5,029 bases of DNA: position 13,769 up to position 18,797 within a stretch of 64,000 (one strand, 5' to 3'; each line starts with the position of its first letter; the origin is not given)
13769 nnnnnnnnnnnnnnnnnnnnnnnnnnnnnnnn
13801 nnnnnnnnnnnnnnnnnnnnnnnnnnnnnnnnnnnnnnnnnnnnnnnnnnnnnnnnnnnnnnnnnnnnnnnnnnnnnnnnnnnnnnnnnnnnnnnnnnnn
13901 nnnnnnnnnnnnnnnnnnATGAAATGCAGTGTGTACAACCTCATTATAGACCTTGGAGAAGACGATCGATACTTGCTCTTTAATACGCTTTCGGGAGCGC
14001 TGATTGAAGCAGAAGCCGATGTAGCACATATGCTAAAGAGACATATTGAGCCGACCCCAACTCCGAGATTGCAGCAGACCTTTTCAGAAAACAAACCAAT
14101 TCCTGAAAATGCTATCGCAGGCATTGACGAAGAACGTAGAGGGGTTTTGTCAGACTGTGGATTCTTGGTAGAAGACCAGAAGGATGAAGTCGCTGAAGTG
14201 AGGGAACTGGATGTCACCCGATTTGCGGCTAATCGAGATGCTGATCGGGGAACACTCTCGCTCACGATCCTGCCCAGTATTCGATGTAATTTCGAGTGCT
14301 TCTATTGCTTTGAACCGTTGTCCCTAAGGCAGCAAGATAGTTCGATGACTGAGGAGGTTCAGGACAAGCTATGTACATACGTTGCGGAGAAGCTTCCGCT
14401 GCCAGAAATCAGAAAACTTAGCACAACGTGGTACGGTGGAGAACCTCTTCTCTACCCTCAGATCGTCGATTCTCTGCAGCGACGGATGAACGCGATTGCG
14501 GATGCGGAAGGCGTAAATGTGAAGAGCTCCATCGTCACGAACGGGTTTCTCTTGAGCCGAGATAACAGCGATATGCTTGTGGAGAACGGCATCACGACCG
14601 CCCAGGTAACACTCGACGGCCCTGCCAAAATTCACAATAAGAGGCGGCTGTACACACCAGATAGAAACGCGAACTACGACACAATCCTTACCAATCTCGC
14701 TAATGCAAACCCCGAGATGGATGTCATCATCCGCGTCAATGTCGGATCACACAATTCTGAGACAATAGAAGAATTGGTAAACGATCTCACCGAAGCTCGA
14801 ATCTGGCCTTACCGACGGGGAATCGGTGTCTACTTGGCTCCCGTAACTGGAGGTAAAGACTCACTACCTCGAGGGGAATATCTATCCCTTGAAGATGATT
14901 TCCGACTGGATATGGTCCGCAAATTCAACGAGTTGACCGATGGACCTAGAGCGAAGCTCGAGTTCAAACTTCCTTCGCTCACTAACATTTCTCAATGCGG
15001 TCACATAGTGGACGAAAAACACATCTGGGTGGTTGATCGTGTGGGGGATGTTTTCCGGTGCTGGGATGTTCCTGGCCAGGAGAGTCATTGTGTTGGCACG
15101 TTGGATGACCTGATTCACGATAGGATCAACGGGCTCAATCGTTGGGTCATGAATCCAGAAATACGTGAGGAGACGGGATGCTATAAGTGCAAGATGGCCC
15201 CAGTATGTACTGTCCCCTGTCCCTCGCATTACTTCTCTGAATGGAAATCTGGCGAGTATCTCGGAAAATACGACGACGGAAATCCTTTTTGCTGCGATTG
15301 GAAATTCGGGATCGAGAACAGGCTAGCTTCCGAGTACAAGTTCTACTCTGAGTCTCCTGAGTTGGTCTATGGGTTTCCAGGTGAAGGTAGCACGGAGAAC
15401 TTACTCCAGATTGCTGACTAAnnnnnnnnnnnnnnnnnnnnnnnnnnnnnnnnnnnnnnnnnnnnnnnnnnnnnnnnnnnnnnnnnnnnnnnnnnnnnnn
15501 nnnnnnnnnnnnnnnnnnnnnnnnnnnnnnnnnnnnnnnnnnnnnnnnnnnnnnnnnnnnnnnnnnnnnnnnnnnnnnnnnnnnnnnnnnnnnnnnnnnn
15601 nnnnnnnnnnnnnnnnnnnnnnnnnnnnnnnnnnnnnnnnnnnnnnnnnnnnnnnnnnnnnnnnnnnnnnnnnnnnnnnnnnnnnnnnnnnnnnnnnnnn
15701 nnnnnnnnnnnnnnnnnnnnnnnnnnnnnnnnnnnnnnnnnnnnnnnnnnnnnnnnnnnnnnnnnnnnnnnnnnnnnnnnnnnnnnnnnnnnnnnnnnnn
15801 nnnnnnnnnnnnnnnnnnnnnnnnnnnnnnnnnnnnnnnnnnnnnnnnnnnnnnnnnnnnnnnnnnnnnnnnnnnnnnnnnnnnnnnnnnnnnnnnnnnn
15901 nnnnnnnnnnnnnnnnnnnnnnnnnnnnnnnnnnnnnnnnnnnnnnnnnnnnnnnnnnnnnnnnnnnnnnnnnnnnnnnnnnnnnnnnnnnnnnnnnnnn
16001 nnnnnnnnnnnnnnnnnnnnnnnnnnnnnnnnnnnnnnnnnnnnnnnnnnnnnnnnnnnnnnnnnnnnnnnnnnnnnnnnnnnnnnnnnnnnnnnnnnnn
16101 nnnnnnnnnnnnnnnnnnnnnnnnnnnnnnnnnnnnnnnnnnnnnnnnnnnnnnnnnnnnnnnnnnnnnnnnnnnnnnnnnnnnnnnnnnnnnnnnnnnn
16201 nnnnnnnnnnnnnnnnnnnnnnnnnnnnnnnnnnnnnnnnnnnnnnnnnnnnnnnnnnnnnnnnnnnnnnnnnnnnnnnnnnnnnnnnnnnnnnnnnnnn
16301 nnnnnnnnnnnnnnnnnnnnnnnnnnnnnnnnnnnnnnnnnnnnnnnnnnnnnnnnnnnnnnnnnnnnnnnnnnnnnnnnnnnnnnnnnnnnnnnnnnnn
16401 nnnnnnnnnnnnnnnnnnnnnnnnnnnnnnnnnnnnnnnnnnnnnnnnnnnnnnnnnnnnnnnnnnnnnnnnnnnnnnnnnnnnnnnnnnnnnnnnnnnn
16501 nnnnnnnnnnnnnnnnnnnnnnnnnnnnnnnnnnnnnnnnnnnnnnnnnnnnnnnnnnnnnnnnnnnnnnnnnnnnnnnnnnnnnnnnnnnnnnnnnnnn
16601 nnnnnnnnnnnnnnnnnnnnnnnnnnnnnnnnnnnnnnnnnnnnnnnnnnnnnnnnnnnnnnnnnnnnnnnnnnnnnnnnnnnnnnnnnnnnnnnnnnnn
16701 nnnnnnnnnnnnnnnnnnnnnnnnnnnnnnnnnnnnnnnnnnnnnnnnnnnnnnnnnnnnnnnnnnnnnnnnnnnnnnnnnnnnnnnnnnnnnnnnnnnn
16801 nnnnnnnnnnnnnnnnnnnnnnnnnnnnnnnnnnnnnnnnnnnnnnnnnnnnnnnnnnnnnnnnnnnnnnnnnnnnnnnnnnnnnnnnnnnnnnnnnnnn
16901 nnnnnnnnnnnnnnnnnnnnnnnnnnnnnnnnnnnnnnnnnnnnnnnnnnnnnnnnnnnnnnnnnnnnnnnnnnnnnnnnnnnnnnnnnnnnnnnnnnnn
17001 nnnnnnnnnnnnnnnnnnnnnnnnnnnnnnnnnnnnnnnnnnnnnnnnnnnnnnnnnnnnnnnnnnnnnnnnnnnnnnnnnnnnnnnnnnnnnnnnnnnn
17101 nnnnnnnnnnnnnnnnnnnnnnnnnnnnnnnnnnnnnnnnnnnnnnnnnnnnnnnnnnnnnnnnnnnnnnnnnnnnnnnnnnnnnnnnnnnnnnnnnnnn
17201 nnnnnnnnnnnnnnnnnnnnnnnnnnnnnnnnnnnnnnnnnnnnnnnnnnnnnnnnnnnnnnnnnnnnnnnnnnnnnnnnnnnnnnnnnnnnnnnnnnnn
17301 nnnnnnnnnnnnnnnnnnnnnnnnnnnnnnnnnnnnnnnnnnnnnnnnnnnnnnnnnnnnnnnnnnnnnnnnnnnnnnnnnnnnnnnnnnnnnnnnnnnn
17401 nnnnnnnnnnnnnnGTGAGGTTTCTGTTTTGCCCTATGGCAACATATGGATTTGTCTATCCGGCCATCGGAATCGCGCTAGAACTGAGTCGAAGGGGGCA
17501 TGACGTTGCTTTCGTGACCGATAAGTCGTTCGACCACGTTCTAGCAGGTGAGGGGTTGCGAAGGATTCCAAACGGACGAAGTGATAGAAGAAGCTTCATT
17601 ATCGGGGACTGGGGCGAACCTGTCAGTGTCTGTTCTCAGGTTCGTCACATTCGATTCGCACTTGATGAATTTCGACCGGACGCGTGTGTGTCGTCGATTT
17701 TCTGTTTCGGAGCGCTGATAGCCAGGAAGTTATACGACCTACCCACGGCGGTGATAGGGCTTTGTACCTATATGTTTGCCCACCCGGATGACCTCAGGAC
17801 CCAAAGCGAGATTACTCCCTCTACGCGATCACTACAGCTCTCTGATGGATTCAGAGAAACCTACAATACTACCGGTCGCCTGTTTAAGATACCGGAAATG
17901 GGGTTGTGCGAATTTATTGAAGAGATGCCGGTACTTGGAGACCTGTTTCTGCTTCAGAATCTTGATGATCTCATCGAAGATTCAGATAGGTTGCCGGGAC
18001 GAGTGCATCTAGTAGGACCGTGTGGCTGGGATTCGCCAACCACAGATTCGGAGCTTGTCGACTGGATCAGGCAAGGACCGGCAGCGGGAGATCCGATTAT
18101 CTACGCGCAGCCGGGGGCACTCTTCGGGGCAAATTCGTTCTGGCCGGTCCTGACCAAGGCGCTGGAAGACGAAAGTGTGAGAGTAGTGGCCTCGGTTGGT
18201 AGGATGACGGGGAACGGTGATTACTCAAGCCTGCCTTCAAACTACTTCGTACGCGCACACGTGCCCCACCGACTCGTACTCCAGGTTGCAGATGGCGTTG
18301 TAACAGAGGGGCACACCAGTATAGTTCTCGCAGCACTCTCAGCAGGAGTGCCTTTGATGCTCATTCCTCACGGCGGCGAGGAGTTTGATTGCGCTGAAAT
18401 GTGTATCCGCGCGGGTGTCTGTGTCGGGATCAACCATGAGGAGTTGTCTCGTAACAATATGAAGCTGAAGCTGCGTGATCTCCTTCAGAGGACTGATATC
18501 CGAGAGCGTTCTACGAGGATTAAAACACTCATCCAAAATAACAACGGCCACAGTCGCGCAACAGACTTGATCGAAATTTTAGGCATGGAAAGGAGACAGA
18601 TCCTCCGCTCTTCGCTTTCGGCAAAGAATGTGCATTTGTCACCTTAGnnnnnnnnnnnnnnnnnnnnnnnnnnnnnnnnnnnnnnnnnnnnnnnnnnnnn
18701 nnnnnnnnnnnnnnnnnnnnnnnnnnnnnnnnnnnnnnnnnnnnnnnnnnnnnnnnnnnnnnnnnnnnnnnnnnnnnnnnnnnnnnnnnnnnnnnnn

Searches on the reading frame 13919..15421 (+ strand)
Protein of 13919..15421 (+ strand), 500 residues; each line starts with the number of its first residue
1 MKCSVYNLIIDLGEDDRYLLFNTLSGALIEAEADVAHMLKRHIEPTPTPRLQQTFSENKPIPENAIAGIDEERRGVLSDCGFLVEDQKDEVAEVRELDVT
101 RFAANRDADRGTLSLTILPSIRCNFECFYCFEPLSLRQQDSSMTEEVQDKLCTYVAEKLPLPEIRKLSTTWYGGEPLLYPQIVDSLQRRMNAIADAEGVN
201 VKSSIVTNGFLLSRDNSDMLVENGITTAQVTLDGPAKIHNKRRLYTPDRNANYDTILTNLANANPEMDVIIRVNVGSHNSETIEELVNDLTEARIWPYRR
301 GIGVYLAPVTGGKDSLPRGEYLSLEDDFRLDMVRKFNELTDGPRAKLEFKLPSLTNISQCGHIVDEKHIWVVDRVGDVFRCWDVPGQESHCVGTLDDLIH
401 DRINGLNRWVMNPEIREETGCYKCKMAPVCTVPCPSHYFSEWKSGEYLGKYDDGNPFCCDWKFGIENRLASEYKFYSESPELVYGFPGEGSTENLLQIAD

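Call 6: search_protein_families(library=ncbifam, proteins=[window:13919-15421:+], max_evalue=0.01)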
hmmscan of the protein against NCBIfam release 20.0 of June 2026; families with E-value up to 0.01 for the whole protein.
window:13919-15421:+ (500 aa): 64 families (the best 25 are shown)
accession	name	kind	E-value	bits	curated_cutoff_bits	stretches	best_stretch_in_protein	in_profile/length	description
NF052473.1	rSAM_FlmE_OhkG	exception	4.1e-65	220.4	500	1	1-483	1-465/481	FlmE/OhkG family radical SAM/SPASM peptide maturase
TIGR04463.1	rSAM_vs_C_rich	equivalog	1.7e-58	198.5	525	1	6-471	1-426/438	TIGR04463 family radical SAM/SPASM RiPP maturase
TIGR04334.1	rSAM_Clo7bot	equivalog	8.5e-48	163.1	600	1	2-474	1-434/440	radical SAM/SPASM domain Clo7bot peptide maturase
NF038107.1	rSAM_NF038107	equivalog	1.9e-46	158.8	600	2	61-442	38-408/444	Cys-every-fifth radical SAM/SPASM peptide maturase CefB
TIGR04280.1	geopep_mat_rSAM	hypoth_equivalog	1.2e-41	143.2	400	1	67-434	43-392/428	geopeptide radical SAM maturase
NF047865.1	rSAM_PapB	equivalog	1.9e-30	106.2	340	1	114-436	4-318/330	PapB family radical SAM/SPASM ranthipeptide maturase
TIGR03942.1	sulfatase_rSAM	equivalog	1.9e-18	66.7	349.45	1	120-274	8-162/363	anaerobic sulfatase maturase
NF041298.1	rSAM_mat_DynA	equivalog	6.2e-18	64.9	450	2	117-294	5-178/356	dynobactin maturation radical SAM/SPASM protein DynA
TIGR04068.1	rSAM_ocin_clost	equivalog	2e-17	63.2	500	1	75-264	51-233/462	Cys-rich peptide radical SAM maturase CcpM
TIGR04163.1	rSAM_cobopep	equivalog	9.6e-17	60.8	375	1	94-292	51-237/428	peptide-modifying radical SAM enzyme CbpB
TIGR04064.1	rSAM_nif11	equivalog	1.6e-16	60.1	518.7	1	63-261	39-222/459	nif11-like peptide radical SAM maturase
NF041707.1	rSAM_YhhB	equivalog_domain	1.7e-16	60.1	445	1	121-260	10-149/369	cyclophane-forming radical SAM/SPASM peptide maturase YhhB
TIGR03978.1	rSAM_paired_1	equivalog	6.8e-16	58.1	370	1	95-265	64-229/466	His-Xaa-Ser system radical SAM maturase HxsB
TIGR03906.1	quino_hemo_SAM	equivalog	1.7e-15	56.7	453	1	112-258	95-236/467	quinohemoprotein amine dehydrogenase maturation protein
TIGR03974.1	rSAM_six_Cys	equivalog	1.8e-14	53.5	425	1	106-261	92-242/451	thioether cross-link-forming SCIFF peptide maturase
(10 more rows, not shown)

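Call 7: search_protein_families(library=pfam, proteins=[window:13919-15421:+], max_evalue=0.01)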
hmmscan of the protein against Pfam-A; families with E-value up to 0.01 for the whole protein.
window:13919-15421:+ (500 aa): 2 families
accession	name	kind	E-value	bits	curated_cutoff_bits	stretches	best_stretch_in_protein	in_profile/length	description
PF04055.27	Radical_SAM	-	2.1e-12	48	29.5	1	119-290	3-166/166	Radical SAM superfamily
PF13353.11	Fer4_12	-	0.00012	22.8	22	1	123-242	15-123/137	4Fe-4S single cluster domain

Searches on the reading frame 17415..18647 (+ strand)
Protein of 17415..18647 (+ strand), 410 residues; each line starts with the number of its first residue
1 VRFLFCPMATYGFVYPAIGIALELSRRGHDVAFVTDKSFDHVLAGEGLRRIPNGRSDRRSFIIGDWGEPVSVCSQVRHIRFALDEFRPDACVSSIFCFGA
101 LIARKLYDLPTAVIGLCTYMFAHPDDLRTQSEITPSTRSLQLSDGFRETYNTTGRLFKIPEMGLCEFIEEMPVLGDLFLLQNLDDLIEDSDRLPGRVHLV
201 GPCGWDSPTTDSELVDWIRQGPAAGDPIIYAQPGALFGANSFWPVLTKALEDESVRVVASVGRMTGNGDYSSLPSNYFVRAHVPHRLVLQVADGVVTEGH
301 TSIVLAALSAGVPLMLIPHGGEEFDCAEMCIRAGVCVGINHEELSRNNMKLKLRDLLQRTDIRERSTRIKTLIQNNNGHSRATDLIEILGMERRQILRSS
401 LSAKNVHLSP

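Call 4: search_protein_families(library=pfam, proteins=[window:17415-18647:+], max_evalue=0.1)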
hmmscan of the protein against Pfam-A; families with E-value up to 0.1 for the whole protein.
window:17415-18647:+ (410 aa): 5 families
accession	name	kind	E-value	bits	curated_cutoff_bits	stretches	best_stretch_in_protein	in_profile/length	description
PF06722.18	EryCIII-like_C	-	3.8e-08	33.9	31.7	1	268-370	24-126/145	Erythromycin biosynthesis protein CIII-like, C-terminal domain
PF03033.26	Glyco_transf_28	-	1.7e-06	28.6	26.2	1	10-110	8-113/139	Glycosyltransferase family 28 N-terminal domain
PF13439.12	Glyco_transf_4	-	0.00027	21.5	28.5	1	20-111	11-99/170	Glycosyltransferase Family 4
PF13579.12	Glyco_trans_4_4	-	0.0013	19.5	29.7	1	20-113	10-99/158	Glycosyl transferase 4-like domain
PF00201.24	UDPGT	-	0.0078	15.5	19.5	1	294-365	343-414/499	UDP-glucoronosyl and UDP-glucosyl transferase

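Call 5: search_protein_families(library=ncbifam, proteins=[window:17415-18647:+], max_evalue=0.1)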
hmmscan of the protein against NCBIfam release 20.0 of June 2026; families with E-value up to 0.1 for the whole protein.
window:17415-18647:+ (410 aa): 5 families
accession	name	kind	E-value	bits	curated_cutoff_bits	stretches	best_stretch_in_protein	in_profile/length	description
TIGR01426.2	MGT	subfamily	7.7e-36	123.9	260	1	8-388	3-389/393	macrolide family glycosyltransferase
NF033129.1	macro_glyco_Mgt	subfamily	4e-17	62.3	700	1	199-387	205-389/393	macrolide-inactivating glycosyltransferase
NF000362.1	self_GT_OleI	exception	3.7e-12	46.1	700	1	219-388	248-418/424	OleI family self-immunity macrolide glycosyltransferase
TIGR04516.1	glycosyl_450act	subfamily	2.3e-10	40.1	440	1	246-376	271-400/418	activator-dependent family glycosyltransferase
TIGR01133.1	murG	equivalog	1.6e-07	30.6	250.25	1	246-378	205-346/353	undecaprenyldiphospho-muramoylpentapeptide beta-N-acetylglucosaminyltransferase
